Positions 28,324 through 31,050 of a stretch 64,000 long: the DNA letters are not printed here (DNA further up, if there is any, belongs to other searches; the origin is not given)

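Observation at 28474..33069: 1531-aa lipoprotein joining a catalytically degenerate M28-like domain to a MacB/FtsX-type permease, with no partner ATPase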

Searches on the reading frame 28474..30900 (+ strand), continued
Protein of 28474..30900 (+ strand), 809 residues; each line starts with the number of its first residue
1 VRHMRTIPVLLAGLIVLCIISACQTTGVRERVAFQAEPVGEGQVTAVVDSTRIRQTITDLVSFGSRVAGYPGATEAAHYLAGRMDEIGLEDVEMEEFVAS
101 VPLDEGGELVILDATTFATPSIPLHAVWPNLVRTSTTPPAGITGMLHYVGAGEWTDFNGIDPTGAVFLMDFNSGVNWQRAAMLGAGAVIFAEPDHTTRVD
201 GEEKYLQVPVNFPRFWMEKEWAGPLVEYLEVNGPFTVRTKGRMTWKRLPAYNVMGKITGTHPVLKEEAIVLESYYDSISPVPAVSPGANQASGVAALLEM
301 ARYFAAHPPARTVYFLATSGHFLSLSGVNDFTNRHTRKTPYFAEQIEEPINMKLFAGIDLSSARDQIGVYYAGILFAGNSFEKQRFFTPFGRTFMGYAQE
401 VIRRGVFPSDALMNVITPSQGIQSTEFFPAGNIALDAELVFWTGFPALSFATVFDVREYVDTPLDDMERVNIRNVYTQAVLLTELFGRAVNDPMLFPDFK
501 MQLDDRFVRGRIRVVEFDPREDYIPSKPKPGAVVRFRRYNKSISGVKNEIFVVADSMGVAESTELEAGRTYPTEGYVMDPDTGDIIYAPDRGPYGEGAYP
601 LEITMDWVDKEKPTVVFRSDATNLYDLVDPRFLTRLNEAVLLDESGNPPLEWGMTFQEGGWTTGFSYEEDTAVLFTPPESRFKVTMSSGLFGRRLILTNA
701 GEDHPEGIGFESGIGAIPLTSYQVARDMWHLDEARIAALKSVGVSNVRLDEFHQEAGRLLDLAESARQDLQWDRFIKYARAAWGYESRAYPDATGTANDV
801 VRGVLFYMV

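Call 54: search_protein_families(library=pfam, proteins=[L043:5313-6167:-, L043:7191-7490:-, L033:7524-8708:+, L033:8708-9628:+, L020:16399-17331:+, L059:14523-15311:+, L040:4665-5855:+, L040:3697-4665:+, L040:19068-20000:+, L040:20057-21979:+], max_evalue=0.001)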
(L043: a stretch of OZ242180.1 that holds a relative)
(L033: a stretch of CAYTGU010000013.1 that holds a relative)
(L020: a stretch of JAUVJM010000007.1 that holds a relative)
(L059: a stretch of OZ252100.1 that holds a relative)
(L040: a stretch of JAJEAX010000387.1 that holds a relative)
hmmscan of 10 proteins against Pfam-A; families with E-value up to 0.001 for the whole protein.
L043:5313-6167:- (285 aa): 1 family
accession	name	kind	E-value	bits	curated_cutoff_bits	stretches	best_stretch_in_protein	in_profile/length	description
PF01261.30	AP_endonuc_2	-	6.1e-40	137.9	31.1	1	29-276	1-247/249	Xylose isomerase-like TIM barrel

L043:7191-7490:- (100 aa): 0 families

L033:7524-8708:+ (395 aa): 14 families
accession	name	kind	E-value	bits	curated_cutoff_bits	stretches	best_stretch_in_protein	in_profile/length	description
PF01012.27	ETF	-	1.2e-52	178.8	26.7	1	70-247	1-177/181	Electron transfer flavoprotein domain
PF00766.25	ETF_alpha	-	4.2e-37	126.4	27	1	271-351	1-81/81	Electron transfer flavoprotein FAD-binding domain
PF00037.32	Fer4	-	1.3e-12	47.4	21.1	2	3-26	1-24/24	4Fe-4S binding domain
PF12837.12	Fer4_6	-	3.5e-09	36.6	25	1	3-25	2-24/24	4Fe-4S binding domain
PF12797.12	Fer4_2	-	1e-08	35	24.5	1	4-22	4-22/22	4Fe-4S binding domain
PF13237.11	Fer4_10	-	4.6e-08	33.3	25.5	1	3-48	2-52/53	4Fe-4S dicluster domain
PF13484.11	Fer4_16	-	5e-08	34.1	30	0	9-28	1-20/66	4Fe-4S double cluster binding domain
PF12838.12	Fer4_7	-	1.1e-07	32.7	27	1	9-52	1-52/52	4Fe-4S dicluster domain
PF12800.12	Fer4_4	-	1.3e-07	31.7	24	1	8-22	2-16/17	4Fe-4S binding domain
PF13187.11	Fer4_9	-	2.7e-07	30.9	27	1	9-52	1-51/52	4Fe-4S dicluster domain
PF13183.11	Fer4_8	-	3.6e-05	24.6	27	0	35-57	2-21/68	4Fe-4S dicluster domain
PF14697.11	Fer4_21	-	5e-05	23.8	35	1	7-53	5-57/59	4Fe-4S dicluster domain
PF25160.1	LdpA_Fe-S-bd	-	8.2e-05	22.7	27.6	1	4-29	22-47/49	LdpA Fe-S cluster-binding domain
PF12798.12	Fer4_3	-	0.00015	22.7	27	0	10-24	1-15/15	4Fe-4S binding domain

L033:8708-9628:+ (307 aa): 12 families
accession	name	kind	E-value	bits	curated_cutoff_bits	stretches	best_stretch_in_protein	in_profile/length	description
PF00448.28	SRP54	-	2.2e-68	230.2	22.7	1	106-305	2-195/196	SRP54-type protein, GTPase domain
PF02881.24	SRP54_N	-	3.3e-09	37.3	22.4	1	24-79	15-71/75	SRP54-type protein, helical bundle domain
PF13604.12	AAA_30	-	1.1e-06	28.9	27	1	91-202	5-103/191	AAA domain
PF25199.1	nSTAND_NTPase5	-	1.6e-05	25.2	34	1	93-150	30-88/145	Novel STAND NTPase 5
PF01656.29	CbiA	-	5.7e-05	23.5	25.4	1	114-230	8-78/125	CobQ/CobB/MinD/ParA nucleotide binding domain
PF05673.19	DUF815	-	6.2e-05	22.7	23.8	0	69-143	13-91/249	Protein of unknown function (DUF815)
PF02223.23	Thymidylate_kin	-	7.4e-05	23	27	0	112-172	3-65/185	Thymidylate kinase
PF13614.12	AAA_31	-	0.00012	22.5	27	1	115-221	12-112/177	AAA domain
PF13401.12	AAA_22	-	0.00014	22.6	27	1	104-214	4-109/130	AAA domain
PF13245.12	AAA_19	-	0.00014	22.4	25.1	1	105-149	11-56/134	AAA domain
PF13207.12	AAA_17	-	0.00039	21.1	27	1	111-211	1-94/136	AAA domain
PF13191.12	AAA_16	-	0.00075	20.5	32.6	0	104-162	23-85/167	AAA ATPase domain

L020:16399-17331:+ (311 aa): 0 families

L059:14523-15311:+ (263 aa): 1 family
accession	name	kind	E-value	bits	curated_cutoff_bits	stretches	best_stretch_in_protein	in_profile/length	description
PF05721.19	PhyH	-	1.9e-34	120.2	22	1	42-231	1-211/213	Phytanoyl-CoA dioxygenase (PhyH)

L040:4665-5855:+ (397 aa): 2 families
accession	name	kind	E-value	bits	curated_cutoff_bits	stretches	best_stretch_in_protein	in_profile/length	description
PF04307.19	YdjM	-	4.3e-27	95.2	29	1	1-167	1-154/176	YdjM inner membrane protein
PF00882.24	Zn_dep_PLPC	-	0.00011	22.7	26.8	1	35-113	29-96/167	Zinc dependent phospholipase C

L040:3697-4665:+ (323 aa): 1 family
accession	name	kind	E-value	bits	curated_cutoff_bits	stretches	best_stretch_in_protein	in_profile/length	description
PF13191.12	AAA_16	-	0.00032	21.7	32.6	1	35-171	3-155/167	AAA ATPase domain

L040:19068-20000:+ (311 aa): 0 families

L040:20057-21979:+ (641 aa): 1 family
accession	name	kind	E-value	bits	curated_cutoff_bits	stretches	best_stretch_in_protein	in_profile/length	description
PF20091.5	Abhydrolase_10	-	3.3e-40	138.8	23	1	200-624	103-429/429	Alpha/beta hydrolase domain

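Call 65: find_homologous_proteins(query=A5, max_evalue=1e-40)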
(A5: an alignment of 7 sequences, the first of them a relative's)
Query A5 (7 sequences) (262 aa, profile of the alignment): 8000 proteins with E <= 1e-40 among 8000 candidates; the best 120 are listed.
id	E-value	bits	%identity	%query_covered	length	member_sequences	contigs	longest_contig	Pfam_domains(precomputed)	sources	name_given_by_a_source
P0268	5.0e-148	509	80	99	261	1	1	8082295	PF00005.34,PF02463.26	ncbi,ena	-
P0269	1.6e-147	507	80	99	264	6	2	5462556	PF00005.34,PF02463.26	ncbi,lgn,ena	-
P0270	2.9e-146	503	99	100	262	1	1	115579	PF00005.34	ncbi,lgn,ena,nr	ncbi:MAG: ABC transporter ATP-binding protein [Gemmatimonadota bacterium]|nr:ABC transporter ATP-bin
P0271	4.1e-146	503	100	100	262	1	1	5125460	PF00005.34,PF02463.26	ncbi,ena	-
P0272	6.1e-146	502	99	100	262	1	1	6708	PF00005.34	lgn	-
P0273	9.6e-146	501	98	100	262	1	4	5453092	PF00005.34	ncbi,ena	-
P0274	1.9e-145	500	97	100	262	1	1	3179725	PF00005.34,PF13304.13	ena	-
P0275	1.9e-145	500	94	100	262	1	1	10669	PF00005.34,PF02463.26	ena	-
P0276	2.5e-145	500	94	100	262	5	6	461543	PF00005.34,PF02463.26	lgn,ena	-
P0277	3.4e-145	500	97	100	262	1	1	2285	PF00005.34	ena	-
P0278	3.9e-145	499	94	100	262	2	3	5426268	PF00005.34,PF02463.26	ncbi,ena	-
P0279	4.0e-145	499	94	100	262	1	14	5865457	PF00005.34,PF02463.26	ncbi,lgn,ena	-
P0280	4.3e-145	499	86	100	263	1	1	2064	PF00005.34,PF02463.26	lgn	-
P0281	5.3e-145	499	97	100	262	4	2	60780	PF00005.34,PF02463.26,PF13304.13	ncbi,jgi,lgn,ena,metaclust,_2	metaclust:\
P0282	5.4e-145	499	97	100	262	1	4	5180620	PF00005.34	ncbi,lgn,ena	-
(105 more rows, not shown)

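Call 66: search_protein_families(library=pfam, alignment_id=A3, max_evalue=5)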
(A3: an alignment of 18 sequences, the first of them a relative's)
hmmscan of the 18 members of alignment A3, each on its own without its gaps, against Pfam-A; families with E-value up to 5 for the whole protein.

A. member 1, L043:14484-16901:+ (806 aa): 1 family
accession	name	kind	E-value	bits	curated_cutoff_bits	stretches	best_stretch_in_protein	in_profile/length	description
PF08592.16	Anthrone_oxy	-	0.092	13.4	27.3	1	751-793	17-62/106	Anthrone oxygenase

B. families by the number of members that match (of 18 scanned): 8 families
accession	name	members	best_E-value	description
PF03169.20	OPT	3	1e-10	OPT oligopeptide transporter protein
PF13202.12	EF-hand_5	2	0.027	EF hand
PF00595.29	PDZ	1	0.0063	PDZ domain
PF00036.39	EF-hand_1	1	0.086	EF hand domain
PF08592.16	Anthrone_oxy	1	0.092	Anthrone oxygenase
PF13273.12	DUF4064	1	0.27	Protein of unknown function (DUF4064)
PF06703.16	SPC25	1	0.69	Microsomal signal peptidase 25 kDa subunit (SPC25)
PF15879.10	MWFE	1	0.99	NADH-ubiquinone oxidoreductase MWFE subunit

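Call 67: search_protein_families(library=pfam, proteins=[L033:14363-16351:+, L075:5964-7937:+, L024:8140-10119:+, L020:14366-16354:+, L038:4904-6886:+, L015:6488-8857:+], max_evalue=1)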
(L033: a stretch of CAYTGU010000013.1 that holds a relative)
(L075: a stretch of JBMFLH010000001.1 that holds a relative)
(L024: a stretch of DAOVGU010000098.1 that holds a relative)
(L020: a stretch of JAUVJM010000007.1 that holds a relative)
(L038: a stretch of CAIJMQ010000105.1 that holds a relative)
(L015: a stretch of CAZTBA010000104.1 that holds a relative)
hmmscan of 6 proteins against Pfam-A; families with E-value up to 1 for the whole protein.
L033:14363-16351:+ (663 aa): 1 family
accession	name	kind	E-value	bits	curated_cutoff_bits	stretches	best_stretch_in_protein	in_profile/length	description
PF15879.10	MWFE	-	0.99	10.2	27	1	334-366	1-33/55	NADH-ubiquinone oxidoreductase MWFE subunit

L075:5964-7937:+ (658 aa): 0 families

L024:8140-10119:+ (660 aa): 1 family
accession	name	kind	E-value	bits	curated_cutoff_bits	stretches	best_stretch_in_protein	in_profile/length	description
PF03169.20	OPT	-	1e-10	41.4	25.8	2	188-442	134-415/623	OPT oligopeptide transporter protein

L020:14366-16354:+ (663 aa): 1 family
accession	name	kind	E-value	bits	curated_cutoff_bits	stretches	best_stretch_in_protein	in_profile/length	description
PF03169.20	OPT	-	2.7e-05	23.5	25.8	1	193-649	134-620/623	OPT oligopeptide transporter protein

L038:4904-6886:+ (661 aa): 1 family
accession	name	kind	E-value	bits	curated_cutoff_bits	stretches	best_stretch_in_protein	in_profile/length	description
PF03169.20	OPT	-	8.7e-06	25.1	25.8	2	188-439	132-410/623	OPT oligopeptide transporter protein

L015:6488-8857:+ (790 aa): 0 families
